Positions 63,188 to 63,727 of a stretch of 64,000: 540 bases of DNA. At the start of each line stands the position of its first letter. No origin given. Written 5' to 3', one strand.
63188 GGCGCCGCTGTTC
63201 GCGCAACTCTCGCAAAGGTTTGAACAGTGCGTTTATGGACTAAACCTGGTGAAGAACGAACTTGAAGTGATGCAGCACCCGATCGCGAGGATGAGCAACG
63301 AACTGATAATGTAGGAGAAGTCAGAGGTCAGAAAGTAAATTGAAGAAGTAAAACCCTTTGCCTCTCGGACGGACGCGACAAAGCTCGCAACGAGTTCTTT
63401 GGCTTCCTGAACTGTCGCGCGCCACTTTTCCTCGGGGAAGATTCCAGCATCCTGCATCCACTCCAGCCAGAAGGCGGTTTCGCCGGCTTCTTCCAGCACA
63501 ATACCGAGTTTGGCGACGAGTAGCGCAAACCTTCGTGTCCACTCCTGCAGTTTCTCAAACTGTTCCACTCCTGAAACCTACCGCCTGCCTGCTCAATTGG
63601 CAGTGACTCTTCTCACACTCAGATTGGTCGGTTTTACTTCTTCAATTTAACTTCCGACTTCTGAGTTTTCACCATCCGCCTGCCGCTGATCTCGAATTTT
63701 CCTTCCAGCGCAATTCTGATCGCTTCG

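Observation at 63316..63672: Inverted-repeat cassette with heptad-periodic arms carrying a truncated four-helix-bundle (23S rRNA IVS-type) gene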

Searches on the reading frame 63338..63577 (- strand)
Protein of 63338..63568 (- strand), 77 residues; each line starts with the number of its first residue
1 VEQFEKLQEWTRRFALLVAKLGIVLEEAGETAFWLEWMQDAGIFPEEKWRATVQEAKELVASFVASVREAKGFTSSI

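Call 18: find_homologous_proteins(query=window:63338-63568:-, max_evalue=0.001)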
Query seq(77 aa) (77 aa): 70 proteins with E <= 0.001 among 70 candidates.
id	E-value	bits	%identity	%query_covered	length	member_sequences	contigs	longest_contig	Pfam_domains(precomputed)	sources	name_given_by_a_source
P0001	1.0e-40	154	99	100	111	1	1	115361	-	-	-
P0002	3.0e-26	108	53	100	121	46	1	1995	PF05635.18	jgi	jgi:four helix bundle protein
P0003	4.6e-26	108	54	100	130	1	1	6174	PF05635.18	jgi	jgi:four helix bundle protein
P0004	5.4e-25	104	83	78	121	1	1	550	PF05635.18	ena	-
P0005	5.6e-25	104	51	100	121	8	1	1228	PF05635.18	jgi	jgi:four helix bundle protein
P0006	5.7e-25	104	76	87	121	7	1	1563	PF05635.18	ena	-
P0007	6.5e-25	104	50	100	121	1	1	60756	PF05635.18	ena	-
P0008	3.0e-24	102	50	100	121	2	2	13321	PF05635.18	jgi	jgi:four helix bundle protein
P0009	7.7e-24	101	49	100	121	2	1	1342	PF05635.18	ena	-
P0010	8.2e-24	101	50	100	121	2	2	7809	PF05635.18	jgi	jgi:four helix bundle protein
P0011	9.7e-24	100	49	100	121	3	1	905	PF05635.18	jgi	jgi:four helix bundle protein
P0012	1.3e-23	100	82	78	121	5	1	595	PF05635.18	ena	-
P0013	1.5e-23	100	50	100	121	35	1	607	PF05635.18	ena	-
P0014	2.2e-23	99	82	78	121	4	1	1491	PF05635.18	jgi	-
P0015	2.7e-23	99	78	78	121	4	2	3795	PF05635.18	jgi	jgi:four helix bundle protein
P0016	3.6e-23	99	78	78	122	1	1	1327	PF05635.18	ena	-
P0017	6.7e-23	98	49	100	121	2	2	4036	PF05635.18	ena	-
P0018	8.2e-23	98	48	100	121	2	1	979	PF05635.18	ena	-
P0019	1.2e-22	97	75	78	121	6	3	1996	PF05635.18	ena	-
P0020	2.4e-22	96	50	100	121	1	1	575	PF05635.18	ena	-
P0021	2.7e-22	96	75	78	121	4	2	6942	PF05635.18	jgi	jgi:four helix bundle protein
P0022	2.9e-22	96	80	78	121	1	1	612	PF05635.18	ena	-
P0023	3.4e-22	96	47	100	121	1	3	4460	PF05635.18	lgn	-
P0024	5.3e-22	95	48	97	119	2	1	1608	PF05635.18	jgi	jgi:four helix bundle protein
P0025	8.0e-22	94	47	100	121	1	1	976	PF05635.18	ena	-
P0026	1.0e-21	94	74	86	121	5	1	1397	PF05635.18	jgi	jgi:four helix bundle protein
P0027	1.4e-21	94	47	100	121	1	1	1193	PF05635.18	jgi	jgi:four helix bundle protein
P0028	1.8e-21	93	72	78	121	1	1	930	PF05635.18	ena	-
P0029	2.0e-21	93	73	78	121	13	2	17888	PF05635.18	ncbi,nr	ncbi:MAG: four helix bundle protein [Acidobacteriales bacterium]|nr:four helix bundle protein [Candi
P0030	4.5e-21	92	72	78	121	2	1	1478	PF05635.18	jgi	jgi:four helix bundle protein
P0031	6.3e-21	92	72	78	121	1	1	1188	PF05635.18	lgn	-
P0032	6.7e-21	91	83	78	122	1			PF05635.18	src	-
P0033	6.8e-21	91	72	78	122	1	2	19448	PF05635.18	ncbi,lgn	ncbi:MAG: four helix bundle protein [Terriglobales bacterium]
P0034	1.0e-20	91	77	78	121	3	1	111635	PF05635.18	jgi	jgi:four helix bundle protein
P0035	1.1e-20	91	68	86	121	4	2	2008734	PF05635.18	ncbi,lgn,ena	-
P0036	1.4e-20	90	75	78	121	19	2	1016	PF05635.18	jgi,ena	-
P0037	1.6e-20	90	73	78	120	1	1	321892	PF05635.18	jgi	jgi:four helix bundle protein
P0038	2.2e-20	90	67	86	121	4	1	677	PF05635.18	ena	-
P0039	2.8e-20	89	73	78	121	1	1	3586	PF05635.18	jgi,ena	-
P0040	6.0e-20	88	47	92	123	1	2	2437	PF05635.18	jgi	-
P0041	6.8e-20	88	47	92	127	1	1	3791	PF05635.18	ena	-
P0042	1.5e-19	87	70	78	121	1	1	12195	PF05635.18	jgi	jgi:four helix bundle protein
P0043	2.8e-19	86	73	77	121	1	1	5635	PF05635.18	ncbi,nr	ncbi:MAG: four helix bundle protein [Acidobacteriales bacterium]|nr:four helix bundle protein [Terri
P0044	3.0e-19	86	44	100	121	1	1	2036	PF05635.18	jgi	jgi:four helix bundle protein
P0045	3.0e-19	86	78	78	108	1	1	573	PF05635.18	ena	-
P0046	5.7e-19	85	77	78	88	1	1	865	PF05635.18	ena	-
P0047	7.1e-19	85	77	73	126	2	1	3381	PF05635.18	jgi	-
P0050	5.9e-18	82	70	79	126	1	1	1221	PF05635.18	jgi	jgi:four helix bundle protein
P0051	6.8e-18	82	65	84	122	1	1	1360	PF05635.18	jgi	jgi:four helix bundle protein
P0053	1.0e-17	81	73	77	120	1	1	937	PF05635.18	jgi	jgi:four helix bundle protein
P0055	2.0e-17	80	71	77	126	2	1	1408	PF05635.18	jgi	jgi:four helix bundle protein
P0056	2.0e-17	80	65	86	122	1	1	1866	PF05635.18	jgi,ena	jgi:four helix bundle protein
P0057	3.8e-17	80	72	79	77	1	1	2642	PF05635.18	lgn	-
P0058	4.1e-17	79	72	78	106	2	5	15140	PF05635.18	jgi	jgi:four helix bundle protein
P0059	5.2e-17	79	68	77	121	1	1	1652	PF05635.18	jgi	jgi:four helix bundle protein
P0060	7.9e-17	79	68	78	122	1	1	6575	PF05635.18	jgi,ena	jgi:four helix bundle protein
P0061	9.8e-17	78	67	86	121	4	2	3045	PF05635.18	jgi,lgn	jgi:four helix bundle protein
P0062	1.8e-16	77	69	77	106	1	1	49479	PF05635.18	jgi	jgi:four helix bundle protein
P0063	1.0e-15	75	82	66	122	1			PF05635.18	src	-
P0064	1.2e-15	75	72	65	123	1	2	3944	PF05635.18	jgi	-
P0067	2.8e-13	67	62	78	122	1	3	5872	PF05635.18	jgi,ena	-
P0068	5.6e-13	66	38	82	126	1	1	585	PF05635.18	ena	-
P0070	2.6e-5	42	38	56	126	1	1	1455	PF05635.18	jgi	jgi:four helix bundle protein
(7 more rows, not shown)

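Call 21: find_encoding_contigs(protein=P0035, flank=3000, max_places=4)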
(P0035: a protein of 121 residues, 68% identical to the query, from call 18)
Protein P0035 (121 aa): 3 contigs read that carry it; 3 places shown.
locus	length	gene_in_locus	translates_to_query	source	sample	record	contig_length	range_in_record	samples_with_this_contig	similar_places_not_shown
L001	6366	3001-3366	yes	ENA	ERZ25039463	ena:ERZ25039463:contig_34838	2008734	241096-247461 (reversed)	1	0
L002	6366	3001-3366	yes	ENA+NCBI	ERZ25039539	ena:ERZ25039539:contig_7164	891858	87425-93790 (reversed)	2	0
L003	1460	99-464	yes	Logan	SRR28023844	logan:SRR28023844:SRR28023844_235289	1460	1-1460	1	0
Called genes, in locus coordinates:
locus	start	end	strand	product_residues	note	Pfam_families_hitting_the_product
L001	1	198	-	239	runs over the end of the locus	PF04079:SMC_ScpB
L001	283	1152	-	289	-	PF02616:SMC_ScpA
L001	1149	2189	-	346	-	PF00579:tRNA-synt_1b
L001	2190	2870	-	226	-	PF02163:Peptidase_M50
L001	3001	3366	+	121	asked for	PF05635:23S_rRNA_IVP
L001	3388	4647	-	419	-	PF00142:Fer4_NifH (weak), PF01656:CbiA, PF06564:CBP_BcsQ (faint), PF09140:MipZ (weak), PF10609:ParA (faint), PF13614:AAA_31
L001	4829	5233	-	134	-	PF07238:PilZ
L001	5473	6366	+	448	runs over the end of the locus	PF05977:MFS_3, PF07690:MFS_1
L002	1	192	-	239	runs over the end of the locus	PF04079:SMC_ScpB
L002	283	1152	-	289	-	PF02616:SMC_ScpA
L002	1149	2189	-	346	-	PF00579:tRNA-synt_1b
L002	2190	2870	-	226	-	PF02163:Peptidase_M50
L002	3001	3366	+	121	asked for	PF05635:23S_rRNA_IVP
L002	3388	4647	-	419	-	PF00142:Fer4_NifH (weak), PF01656:CbiA, PF06564:CBP_BcsQ (faint), PF09140:MipZ (weak), PF10609:ParA (faint), PF13614:AAA_31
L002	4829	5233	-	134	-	PF07238:PilZ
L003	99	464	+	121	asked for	PF05635:23S_rRNA_IVP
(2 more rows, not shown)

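Call 22: find_encoding_contigs(protein=P0034, flank=3000, max_places=3)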
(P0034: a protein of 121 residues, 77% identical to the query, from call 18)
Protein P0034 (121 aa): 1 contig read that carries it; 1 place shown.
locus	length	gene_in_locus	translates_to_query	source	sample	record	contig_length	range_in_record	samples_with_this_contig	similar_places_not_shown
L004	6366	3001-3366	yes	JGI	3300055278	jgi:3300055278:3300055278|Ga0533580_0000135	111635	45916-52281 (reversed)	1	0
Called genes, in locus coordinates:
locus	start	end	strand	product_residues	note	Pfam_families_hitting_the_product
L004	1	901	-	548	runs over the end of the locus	PF00450:Peptidase_S10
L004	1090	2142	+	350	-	PF00586:AIRS, PF02769:AIRS_C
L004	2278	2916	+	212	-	PF00551:Formyl_trans_N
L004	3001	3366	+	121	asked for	PF05635:23S_rRNA_IVP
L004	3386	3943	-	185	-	-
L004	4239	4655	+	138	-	PF01042:Ribonuc_L-PSP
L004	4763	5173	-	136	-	-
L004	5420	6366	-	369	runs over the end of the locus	PF12704:MacB_PCD, PF02687:FtsX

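Call 23: find_encoding_contigs(protein=P0037, flank=3000, max_places=3)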
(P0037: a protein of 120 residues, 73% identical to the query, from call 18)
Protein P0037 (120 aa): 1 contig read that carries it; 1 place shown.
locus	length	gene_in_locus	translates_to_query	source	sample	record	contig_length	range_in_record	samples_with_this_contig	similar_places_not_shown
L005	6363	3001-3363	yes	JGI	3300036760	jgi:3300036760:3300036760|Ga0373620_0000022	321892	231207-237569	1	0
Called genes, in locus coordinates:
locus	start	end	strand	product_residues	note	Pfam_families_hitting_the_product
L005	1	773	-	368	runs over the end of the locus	PF12704:MacB_PCD, PF02687:FtsX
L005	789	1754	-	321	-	PF14125:DUF4292 (weak)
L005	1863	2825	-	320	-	PF02618:YceG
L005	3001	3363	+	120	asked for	PF05635:23S_rRNA_IVP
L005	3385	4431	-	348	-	PF01594:AI-2E_transport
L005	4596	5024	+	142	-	PF03652:RuvX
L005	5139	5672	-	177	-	PF02559:CarD_TRCF_RID, PF21095:CarD_C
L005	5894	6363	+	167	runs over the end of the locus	PF03449:GreA_GreB_N, PF01272:GreA_GreB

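Call 42: search_dna_similar(query=P0035, collection=plasmids, mode=protein, max_evalue=0.001, max_rows=40, rows=spread)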
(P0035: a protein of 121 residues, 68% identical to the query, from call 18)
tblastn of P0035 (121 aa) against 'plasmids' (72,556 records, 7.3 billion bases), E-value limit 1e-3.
Records with a match: 32; places in all: 40; records where one place covers at least 80% of the query: 30.
Best place of each record, by identity: <60% 32.
By first word of the organism name: Nostoc 16; Planktothrix 3; Candidatus 2; Pseudanabaena 1; Gloeocapsa 1; Bernardetia 1; Treponema 1; Dolichospermum 1; Aulosira 1; Anabaena 1; and 4 more.
By predicted mobility (MOB-suite, as given by PLSDB): non-mobilizable 19; conjugative 8; mobilizable 5.
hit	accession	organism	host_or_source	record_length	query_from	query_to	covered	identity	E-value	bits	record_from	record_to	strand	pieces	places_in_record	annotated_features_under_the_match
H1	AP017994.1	Planktothrix agardhii NIES-204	-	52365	1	113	93%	54.9%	1e-35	135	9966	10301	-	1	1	hypothetical protein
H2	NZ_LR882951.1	Planktothrix agardhii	-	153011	1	113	93%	54.9%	1e-35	135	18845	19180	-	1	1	four helix bundle protein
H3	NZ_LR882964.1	Planktothrix agardhii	-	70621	1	113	93%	54.0%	3e-35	134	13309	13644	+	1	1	four helix bundle protein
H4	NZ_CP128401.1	Candidatus Chlorohelix allophototropha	Single colony of Candidatus Chlorohelix ...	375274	3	115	93%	53.1%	2e-34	131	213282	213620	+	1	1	four helix bundle protein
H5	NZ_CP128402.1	Candidatus Chlorohelix allophototropha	Single colony of Candidatus Chlorohelix ...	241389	5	113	90%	54.1%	2e-34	132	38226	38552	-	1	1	four helix bundle protein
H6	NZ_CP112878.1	Pseudanabaena galeata CCNP1313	-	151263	7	115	90%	54.1%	8e-34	130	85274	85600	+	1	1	four helix bundle protein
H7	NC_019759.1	Gloeocapsa sp. PCC 7428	-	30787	5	118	94%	50.0%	5e-34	130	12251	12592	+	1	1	four helix bundle protein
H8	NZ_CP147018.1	Bernardetia sp. Wsw4-3y2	Red alga,Red algae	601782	7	113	88%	52.3%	4e-31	122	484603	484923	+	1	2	four helix bundle protein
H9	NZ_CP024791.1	Nostoc flagelliforme CCNUN1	cell culture,desert soil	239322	10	115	88%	50.5%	3e-21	94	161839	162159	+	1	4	four helix bundle protein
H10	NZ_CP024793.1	Nostoc flagelliforme CCNUN1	cell culture,desert soil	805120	10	115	88%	50.5%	3e-21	94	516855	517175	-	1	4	four helix bundle protein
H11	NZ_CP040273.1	Nostoc sp. C052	Blasia pusilla,pure culture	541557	10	115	88%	50.5%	9e-21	93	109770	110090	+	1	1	four helix bundle protein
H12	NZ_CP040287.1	Nostoc sp. C057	Phaeoceros,pure culture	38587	15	113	82%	52.0%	9e-30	118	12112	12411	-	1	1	four helix bundle protein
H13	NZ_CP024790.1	Nostoc flagelliforme CCNUN1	cell culture,desert soil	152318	1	115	95%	44.0%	4e-18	85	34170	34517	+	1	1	four helix bundle protein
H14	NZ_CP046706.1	Nostoc sp. ATCC 53789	-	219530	1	115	95%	43.7%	2e-18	86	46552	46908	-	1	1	four helix bundle protein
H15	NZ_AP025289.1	Treponema saccharophilum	-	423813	7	115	90%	45.9%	8e-23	99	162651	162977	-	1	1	four helix bundle protein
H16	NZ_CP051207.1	Dolichospermum flos-aquae CCAP 1403/13F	cell culture,freshwater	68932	7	115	90%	45.5%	5e-18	85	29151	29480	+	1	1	four helix bundle protein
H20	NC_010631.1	Nostoc punctiforme PCC 73102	-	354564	7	115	90%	44.5%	9e-20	90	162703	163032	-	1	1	four helix bundle protein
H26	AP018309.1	Aulosira laxa NIES-50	-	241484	1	115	95%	39.7%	2e-17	83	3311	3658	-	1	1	hypothetical protein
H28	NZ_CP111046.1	Chondrinema litorale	Seaweed,red alga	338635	14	112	82%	40.0%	6e-13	71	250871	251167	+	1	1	four helix bundle protein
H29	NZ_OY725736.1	Monoglobus pectinilyticus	-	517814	9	115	88%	35.5%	9e-14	73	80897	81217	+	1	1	none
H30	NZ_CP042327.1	Euhalothece natronophila Z-M001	cell culture,soda lake Magadi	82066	7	115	90%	33.9%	8e-13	70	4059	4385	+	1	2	four helix bundle protein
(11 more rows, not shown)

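Call 43: get_annotated_region(hit=H1, flank=1200)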
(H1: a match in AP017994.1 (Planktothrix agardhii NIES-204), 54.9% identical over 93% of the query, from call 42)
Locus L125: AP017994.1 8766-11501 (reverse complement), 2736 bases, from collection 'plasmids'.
description: Planktothrix agardhii NIES-204 plasmid plasmid3 DNA, complete sequence
organism: Planktothrix agardhii NIES-204 (NCBI taxid 282423)
taxonomy: Bacteria; Cyanobacteriota; Cyanophyceae; Oscillatoriales; Microcoleaceae; Planktothrix; Planktothrix agardhii; Planktothrix agardhii NIES-204
host: -; source: -; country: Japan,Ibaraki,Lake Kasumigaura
typing (MOB-suite, as given by PLSDB): non-mobilizable
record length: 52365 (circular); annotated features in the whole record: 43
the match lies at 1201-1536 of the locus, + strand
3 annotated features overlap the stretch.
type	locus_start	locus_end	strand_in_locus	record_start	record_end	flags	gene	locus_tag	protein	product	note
CDS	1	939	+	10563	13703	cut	-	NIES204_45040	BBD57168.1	helicase domain protein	-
CDS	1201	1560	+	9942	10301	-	-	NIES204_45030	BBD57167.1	hypothetical protein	-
CDS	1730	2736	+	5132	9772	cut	-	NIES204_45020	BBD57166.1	hypothetical protein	-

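Call 44: get_annotated_region(hit=H4, flank=1200)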
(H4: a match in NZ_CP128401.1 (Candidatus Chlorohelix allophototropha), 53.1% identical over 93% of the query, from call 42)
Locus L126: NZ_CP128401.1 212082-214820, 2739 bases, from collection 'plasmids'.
description: Candidatus Chlorohelix allophototropha isolate L227-S17 plasmid unnamed1, complete sequence
organism: Candidatus Chlorohelix allophototropha (NCBI taxid 3003348)
taxonomy: Bacteria; Chloroflexota; Chloroflexia; Candidatus Chloroheliales; Candidatus Chloroheliaceae; Candidatus Chlorohelix; Candidatus Chlorohelix allophototropha
host: -; source: Single colony of Candidatus Chlorohelix allophototropha from a non-axenic enrichment (subculture 19.9); ...; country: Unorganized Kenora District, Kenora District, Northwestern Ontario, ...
typing (MOB-suite, as given by PLSDB): non-mobilizable
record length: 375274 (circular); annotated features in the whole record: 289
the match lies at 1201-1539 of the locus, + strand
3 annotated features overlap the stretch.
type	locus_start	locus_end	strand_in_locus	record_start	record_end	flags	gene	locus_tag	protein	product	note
CDS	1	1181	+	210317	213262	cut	-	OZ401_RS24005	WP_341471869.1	helicase-related protein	-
CDS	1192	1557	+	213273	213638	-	-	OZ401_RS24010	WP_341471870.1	four helix bundle protein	-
CDS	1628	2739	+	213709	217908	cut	-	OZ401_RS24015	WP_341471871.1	N-6 DNA methylase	GO:0006306 - DNA methylation [Evidence IEA]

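Call 45: get_annotated_region(hit=H7, flank=1200)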
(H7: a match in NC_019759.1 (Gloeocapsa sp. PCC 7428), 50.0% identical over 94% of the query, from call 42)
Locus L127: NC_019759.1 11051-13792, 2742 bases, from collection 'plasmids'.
description: Gloeocapsa sp. PCC 7428 plasmid pGLO7428.03, complete sequence
organism: Gloeocapsa sp. PCC 7428 (NCBI taxid 1173026)
taxonomy: Bacteria; Cyanobacteriota; Cyanophyceae; Chroococcales; Chroococcaceae; Gloeocapsa; Gloeocapsa sp. PCC 7428
host: -; source: -; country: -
typing (MOB-suite, as given by PLSDB): mobilizable; replicon rep_cluster_1726; relaxase MOBV
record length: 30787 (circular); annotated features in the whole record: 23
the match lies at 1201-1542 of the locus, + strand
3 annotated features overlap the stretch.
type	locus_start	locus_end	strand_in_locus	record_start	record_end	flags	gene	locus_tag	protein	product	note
CDS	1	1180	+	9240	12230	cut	-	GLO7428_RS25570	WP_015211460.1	DUF1156 domain-containing protein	-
CDS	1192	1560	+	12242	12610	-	-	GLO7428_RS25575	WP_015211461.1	four helix bundle protein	-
CDS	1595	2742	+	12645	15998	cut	-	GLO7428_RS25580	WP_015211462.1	Swt1 family HEPN domain-containing protein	-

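Call 46: get_annotated_region(hit=H8, flank=1200)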
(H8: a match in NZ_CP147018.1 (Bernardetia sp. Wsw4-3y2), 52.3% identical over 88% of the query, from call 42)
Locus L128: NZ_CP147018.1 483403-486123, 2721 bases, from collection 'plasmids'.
description: Bernardetia sp. Wsw4-3y2 plasmid plasmd1, complete sequence
organism: Bernardetia sp. Wsw4-3y2 (NCBI taxid 3127471)
taxonomy: Bacteria; Bacteroidota; Cytophagia; Cytophagales; Bernardetiaceae; Bernardetia; Bernardetia sp. Wsw4-3y2
host: -; source: Red alga,Red algae; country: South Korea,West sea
typing (MOB-suite, as given by PLSDB): non-mobilizable
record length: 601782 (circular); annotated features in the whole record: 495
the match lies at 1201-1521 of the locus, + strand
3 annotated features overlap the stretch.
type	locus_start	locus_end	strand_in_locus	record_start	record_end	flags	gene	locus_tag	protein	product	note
CDS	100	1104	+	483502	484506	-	-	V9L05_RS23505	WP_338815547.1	beta-ketoacyl-ACP synthase III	GO:0006633 - fatty acid biosynthetic process [Evidence IEA]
CDS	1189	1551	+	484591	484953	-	-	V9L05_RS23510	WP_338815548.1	four helix bundle protein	-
CDS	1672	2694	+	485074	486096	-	-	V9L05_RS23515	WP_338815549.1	M20/M25/M40 family metallo-hydrolase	-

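Call 47: get_annotated_region(hit=H9, flank=1200)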
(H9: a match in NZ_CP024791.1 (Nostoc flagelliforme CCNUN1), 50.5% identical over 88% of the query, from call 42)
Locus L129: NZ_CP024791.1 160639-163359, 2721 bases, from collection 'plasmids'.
description: Nostoc flagelliforme CCNUN1 plasmid pNFSY06, complete sequence
organism: Nostoc flagelliforme CCNUN1 (NCBI taxid 2038116)
taxonomy: Bacteria; Cyanobacteriota; Cyanophyceae; Nostocales; Nostocaceae; Nostoc; Nostoc flagelliforme; Nostoc flagelliforme CCNUN1
host: -; source: cell culture,desert soil; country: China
typing (MOB-suite, as given by PLSDB): non-mobilizable; replicon rep_cluster_1622,rep_cluster_317
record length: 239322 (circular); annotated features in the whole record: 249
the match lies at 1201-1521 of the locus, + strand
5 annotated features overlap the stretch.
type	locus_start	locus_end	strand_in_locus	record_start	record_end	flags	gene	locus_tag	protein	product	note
CDS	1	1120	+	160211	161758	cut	-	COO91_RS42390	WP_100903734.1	hypothetical protein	-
CDS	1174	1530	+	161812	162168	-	-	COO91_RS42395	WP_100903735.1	four helix bundle protein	-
CDS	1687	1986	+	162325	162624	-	-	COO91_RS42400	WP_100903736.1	hypothetical protein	-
CDS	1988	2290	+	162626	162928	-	-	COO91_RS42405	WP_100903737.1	hypothetical protein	-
CDS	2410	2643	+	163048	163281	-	-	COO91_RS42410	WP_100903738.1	hypothetical protein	-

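Call 48: get_annotated_region(hit=H15, flank=1200)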
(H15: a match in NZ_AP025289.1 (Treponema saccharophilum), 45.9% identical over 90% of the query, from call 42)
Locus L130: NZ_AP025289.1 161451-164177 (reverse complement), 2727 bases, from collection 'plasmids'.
description: Treponema saccharophilum strain JCM 32279 plasmid pTS1, complete sequence
organism: Treponema saccharophilum (NCBI taxid 165)
taxonomy: Bacteria; Spirochaetota; Spirochaetia; Spirochaetales; Treponemataceae; Treponema; Treponema saccharophilum
host: -; source: -; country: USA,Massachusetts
typing (MOB-suite, as given by PLSDB): non-mobilizable
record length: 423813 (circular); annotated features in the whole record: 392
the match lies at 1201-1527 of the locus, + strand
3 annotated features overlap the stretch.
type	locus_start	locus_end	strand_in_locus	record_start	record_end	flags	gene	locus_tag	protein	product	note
CDS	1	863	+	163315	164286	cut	-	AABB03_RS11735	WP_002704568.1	DMT family transporter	GO:0055085 - transmembrane transport [Evidence IEA]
CDS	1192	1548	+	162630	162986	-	-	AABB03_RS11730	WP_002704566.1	four helix bundle protein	-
CDS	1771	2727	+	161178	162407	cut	-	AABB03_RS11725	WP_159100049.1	DUF4832 domain-containing protein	-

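Call 49: get_annotated_region(hit=H20, flank=1200)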
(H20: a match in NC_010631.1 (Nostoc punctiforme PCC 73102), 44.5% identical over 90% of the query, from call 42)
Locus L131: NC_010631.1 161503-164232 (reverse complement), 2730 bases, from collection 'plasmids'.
description: Nostoc punctiforme PCC 73102 plasmid pNPUN01, complete sequence
organism: Nostoc punctiforme PCC 73102 (NCBI taxid 63737)
taxonomy: Bacteria; Cyanobacteriota; Cyanophyceae; Nostocales; Nostocaceae; Nostoc; Nostoc punctiforme; Nostoc punctiforme PCC 73102
host: -; source: -; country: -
typing (MOB-suite, as given by PLSDB): conjugative; replicon rep_cluster_317; relaxase MOBF; mating-pair formation MPF_T
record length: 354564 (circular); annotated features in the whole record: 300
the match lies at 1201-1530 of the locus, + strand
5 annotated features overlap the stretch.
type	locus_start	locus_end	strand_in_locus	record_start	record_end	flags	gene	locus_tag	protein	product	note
CDS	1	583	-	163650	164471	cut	-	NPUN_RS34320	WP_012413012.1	heteromeric transposase endonuclease subunit TnsA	-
CDS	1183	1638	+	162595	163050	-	-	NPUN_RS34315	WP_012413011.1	four helix bundle protein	-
CDS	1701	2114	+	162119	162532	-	-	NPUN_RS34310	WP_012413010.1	element excision factor XisH family protein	-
CDS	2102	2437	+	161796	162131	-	-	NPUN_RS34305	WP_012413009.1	XisI protein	-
CDS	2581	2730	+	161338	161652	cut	-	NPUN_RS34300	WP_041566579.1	hypothetical protein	-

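Call 50: get_annotated_region(hit=H29, flank=1200)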
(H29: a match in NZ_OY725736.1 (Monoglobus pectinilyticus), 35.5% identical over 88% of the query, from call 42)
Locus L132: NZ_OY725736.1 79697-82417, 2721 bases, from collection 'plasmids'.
description: Monoglobus pectinilyticus strain Ruminococcaceae species TSDC17.2-1.2 plasmid 12, complete sequence
organism: Monoglobus pectinilyticus (NCBI taxid 1981510)
taxonomy: Bacteria; Bacillota; Clostridia; Monoglobales; Monoglobaceae; Monoglobus; Monoglobus pectinilyticus
host: -; source: -; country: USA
typing (MOB-suite, as given by PLSDB): non-mobilizable
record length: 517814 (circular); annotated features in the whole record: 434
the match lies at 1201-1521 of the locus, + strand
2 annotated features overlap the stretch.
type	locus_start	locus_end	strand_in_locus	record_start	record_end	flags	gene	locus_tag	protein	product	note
CDS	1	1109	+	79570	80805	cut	-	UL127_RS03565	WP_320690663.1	restriction endonuclease subunit S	GO:0006304 - DNA modification [Evidence IEA]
CDS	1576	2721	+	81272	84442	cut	-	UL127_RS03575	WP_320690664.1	HsdR family type I site-specific deoxyribonuclease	GO:0009307 - DNA restriction-modification system [Evidence IEA]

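Call 68: get_annotated_region(hit=H5, flank=1200)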
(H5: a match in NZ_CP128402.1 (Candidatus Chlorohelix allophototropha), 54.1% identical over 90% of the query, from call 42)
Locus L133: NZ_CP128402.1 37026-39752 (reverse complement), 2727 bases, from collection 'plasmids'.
description: Candidatus Chlorohelix allophototropha isolate L227-S17 plasmid unnamed2, complete sequence
organism: Candidatus Chlorohelix allophototropha (NCBI taxid 3003348)
taxonomy: Bacteria; Chloroflexota; Chloroflexia; Candidatus Chloroheliales; Candidatus Chloroheliaceae; Candidatus Chlorohelix; Candidatus Chlorohelix allophototropha
host: -; source: Single colony of Candidatus Chlorohelix allophototropha from a non-axenic enrichment (subculture 19.9); ...; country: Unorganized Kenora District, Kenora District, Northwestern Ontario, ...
typing (MOB-suite, as given by PLSDB): non-mobilizable
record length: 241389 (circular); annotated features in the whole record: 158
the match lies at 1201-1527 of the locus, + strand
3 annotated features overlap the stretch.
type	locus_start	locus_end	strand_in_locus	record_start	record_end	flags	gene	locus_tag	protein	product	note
CDS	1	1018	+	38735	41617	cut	-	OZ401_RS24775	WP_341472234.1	DUF1156 domain-containing protein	-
CDS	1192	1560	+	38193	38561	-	-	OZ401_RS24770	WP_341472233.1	four helix bundle protein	-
CDS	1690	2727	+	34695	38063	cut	-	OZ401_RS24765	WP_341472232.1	Swt1 family HEPN domain-containing protein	-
